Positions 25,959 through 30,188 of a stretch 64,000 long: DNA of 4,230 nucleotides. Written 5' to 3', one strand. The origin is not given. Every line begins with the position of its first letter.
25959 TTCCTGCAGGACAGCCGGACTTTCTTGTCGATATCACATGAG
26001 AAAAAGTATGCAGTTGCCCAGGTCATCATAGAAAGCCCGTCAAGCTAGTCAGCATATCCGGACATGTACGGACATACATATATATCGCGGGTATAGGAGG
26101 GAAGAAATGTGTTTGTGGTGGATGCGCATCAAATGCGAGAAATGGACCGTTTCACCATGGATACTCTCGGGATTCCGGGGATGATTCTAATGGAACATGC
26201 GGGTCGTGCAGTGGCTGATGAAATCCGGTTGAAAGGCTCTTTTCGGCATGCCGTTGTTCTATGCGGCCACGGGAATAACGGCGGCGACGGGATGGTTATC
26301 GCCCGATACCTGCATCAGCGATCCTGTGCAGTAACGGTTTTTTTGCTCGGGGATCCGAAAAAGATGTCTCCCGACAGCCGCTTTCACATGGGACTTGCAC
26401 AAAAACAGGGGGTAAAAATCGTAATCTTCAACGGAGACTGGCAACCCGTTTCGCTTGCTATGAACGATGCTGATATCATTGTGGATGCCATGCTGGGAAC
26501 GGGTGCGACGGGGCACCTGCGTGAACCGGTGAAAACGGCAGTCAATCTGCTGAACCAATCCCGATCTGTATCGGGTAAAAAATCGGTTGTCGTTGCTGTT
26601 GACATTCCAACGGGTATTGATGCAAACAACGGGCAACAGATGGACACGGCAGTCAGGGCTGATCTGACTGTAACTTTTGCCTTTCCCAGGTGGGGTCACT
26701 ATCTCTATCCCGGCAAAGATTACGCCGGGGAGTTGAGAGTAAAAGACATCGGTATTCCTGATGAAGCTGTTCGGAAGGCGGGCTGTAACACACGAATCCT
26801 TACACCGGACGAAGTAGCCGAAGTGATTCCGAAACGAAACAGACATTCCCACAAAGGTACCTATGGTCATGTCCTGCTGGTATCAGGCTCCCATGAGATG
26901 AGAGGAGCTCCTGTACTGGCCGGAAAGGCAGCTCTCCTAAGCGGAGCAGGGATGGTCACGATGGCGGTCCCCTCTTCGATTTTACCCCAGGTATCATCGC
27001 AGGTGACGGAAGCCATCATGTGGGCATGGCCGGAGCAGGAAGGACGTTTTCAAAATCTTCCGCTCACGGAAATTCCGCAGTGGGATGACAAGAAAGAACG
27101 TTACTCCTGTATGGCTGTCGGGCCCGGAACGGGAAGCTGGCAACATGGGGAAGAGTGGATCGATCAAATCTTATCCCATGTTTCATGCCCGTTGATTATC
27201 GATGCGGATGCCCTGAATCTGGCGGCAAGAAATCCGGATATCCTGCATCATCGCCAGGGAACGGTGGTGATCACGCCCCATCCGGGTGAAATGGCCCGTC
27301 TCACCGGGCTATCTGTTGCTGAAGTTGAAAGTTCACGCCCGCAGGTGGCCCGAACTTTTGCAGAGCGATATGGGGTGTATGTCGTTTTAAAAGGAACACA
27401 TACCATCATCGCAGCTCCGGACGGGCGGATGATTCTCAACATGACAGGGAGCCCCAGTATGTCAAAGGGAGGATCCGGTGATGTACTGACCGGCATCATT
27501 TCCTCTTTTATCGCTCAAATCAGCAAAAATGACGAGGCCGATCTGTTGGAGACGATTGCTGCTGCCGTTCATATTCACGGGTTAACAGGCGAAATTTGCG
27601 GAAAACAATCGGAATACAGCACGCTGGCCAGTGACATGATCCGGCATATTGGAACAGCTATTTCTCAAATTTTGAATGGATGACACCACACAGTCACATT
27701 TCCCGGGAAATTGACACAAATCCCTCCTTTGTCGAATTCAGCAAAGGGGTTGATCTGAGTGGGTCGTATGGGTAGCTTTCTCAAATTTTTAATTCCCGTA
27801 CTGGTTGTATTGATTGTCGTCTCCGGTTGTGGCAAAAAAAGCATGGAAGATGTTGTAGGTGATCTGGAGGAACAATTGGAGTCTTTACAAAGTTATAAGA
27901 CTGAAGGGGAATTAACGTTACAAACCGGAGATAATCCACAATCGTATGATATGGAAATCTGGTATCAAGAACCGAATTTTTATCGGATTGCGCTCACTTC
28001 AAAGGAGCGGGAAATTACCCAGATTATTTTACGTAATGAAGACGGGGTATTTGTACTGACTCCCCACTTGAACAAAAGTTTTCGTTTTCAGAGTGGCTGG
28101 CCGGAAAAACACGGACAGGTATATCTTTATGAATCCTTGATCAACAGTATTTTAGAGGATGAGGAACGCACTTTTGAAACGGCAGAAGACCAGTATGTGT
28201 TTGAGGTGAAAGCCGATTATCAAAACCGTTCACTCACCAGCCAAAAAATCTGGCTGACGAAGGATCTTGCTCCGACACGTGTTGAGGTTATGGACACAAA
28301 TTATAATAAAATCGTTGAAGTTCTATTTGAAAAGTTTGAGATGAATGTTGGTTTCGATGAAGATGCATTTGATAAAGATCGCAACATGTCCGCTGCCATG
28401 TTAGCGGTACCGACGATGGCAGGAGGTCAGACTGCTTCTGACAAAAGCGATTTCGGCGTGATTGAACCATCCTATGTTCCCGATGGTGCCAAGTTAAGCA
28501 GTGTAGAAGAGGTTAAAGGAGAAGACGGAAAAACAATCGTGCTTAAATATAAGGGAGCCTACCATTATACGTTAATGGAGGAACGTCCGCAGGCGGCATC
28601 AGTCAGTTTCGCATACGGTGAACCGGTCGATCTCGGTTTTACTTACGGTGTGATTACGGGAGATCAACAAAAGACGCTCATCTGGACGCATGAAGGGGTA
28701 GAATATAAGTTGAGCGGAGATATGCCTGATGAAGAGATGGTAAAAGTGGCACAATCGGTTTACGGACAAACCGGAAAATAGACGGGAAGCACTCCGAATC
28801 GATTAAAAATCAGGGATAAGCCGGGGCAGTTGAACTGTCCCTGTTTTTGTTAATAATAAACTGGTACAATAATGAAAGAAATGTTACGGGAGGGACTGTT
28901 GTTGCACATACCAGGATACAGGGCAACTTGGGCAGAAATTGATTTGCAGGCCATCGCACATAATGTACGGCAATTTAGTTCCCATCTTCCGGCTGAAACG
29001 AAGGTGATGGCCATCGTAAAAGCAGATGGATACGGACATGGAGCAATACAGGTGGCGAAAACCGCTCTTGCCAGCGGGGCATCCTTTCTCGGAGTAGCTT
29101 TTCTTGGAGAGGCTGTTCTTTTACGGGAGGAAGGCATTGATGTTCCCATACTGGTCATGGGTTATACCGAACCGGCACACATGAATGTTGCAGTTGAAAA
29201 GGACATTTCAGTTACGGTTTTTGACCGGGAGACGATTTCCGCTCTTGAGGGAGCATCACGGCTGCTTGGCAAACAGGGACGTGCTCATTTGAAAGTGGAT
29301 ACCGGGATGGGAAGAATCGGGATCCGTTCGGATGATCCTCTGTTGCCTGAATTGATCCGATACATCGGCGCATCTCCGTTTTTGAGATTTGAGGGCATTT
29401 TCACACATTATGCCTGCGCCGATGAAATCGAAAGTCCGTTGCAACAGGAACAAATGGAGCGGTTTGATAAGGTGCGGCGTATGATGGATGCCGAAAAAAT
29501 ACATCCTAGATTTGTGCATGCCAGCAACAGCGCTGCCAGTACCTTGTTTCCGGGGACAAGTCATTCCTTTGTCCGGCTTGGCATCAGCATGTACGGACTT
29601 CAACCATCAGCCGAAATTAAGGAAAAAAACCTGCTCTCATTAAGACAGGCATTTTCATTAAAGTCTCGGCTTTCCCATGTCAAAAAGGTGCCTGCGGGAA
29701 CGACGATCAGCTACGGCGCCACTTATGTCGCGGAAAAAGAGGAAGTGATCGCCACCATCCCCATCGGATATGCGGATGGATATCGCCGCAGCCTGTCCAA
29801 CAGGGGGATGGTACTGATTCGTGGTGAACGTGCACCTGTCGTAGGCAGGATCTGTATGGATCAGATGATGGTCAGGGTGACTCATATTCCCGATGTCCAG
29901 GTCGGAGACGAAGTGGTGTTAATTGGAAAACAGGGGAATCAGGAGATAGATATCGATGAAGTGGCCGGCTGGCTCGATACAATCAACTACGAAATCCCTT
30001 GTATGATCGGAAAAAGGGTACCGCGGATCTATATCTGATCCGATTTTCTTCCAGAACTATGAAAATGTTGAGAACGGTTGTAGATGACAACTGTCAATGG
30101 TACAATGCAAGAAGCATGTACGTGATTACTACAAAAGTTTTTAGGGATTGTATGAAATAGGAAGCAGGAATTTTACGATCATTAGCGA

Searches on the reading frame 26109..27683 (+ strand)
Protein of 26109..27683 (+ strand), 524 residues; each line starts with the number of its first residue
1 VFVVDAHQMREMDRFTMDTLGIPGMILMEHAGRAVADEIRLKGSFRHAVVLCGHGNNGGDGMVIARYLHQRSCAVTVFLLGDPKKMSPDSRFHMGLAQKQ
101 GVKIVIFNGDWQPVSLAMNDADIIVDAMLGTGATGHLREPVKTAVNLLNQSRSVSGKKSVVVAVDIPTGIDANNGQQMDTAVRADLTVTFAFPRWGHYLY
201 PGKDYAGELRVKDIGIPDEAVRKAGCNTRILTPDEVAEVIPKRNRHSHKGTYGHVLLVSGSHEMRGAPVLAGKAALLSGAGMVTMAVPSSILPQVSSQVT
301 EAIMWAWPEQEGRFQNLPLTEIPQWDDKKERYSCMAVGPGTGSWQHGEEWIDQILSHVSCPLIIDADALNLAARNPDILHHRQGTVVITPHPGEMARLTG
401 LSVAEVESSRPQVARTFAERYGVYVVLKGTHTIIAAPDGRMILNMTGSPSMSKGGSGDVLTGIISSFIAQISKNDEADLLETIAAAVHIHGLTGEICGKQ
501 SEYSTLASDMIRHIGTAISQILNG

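Call 28: search_protein_families(library=pfam, proteins=[window:26109-27683:+], max_evalue=0.00001)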
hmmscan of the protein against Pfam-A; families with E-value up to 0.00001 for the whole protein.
window:26109-27683:+ (524 aa): 2 families
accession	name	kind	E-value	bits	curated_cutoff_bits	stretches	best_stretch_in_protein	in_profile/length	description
PF01256.23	Carb_kinase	-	2.7e-55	187.9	27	1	255-514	1-240/242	NAD(P)H-hydrate dehydratase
PF03853.21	YjeF_N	-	2e-45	155.3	24.9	1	26-196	3-169/169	YjeF-related protein N-terminus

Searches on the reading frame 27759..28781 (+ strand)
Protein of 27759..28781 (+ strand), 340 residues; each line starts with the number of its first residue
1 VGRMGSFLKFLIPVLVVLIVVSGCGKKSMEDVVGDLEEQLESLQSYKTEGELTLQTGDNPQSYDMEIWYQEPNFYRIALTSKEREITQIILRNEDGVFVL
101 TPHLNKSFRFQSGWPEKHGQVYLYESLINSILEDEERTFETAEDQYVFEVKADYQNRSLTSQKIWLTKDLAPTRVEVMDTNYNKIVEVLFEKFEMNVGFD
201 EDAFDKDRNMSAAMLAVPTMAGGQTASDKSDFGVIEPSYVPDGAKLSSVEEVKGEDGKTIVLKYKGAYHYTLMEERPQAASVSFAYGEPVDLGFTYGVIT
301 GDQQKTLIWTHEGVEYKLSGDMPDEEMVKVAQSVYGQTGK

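Call 28: search_protein_families(library=pfam, proteins=[window:27759-28781:+], max_evalue=0.00001)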
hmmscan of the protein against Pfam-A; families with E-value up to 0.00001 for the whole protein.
window:27759-28781:+ (340 aa): 1 family
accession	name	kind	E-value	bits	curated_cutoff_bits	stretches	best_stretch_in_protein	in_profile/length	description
PF14285.11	DUF4367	-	3.6e-09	37.5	22.1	1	235-334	2-110/110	Domain of unknown function (DUF4367)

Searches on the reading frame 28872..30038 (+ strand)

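Call 28: search_protein_families(library=pfam, proteins=[window:28872-30038:+], max_evalue=0.00001)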
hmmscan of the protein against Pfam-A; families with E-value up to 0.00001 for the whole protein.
window:28872-30038:+ (388 aa): 2 families
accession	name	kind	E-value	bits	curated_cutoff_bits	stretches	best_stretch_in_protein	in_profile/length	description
PF01168.26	Ala_racemase_N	-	5.5e-68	229.4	24.1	1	23-245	1-220/220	Alanine racemase, N-terminal domain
PF00842.27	Ala_racemase_C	-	5.4e-55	184.8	25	1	261-387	2-127/127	Alanine racemase, C-terminal domain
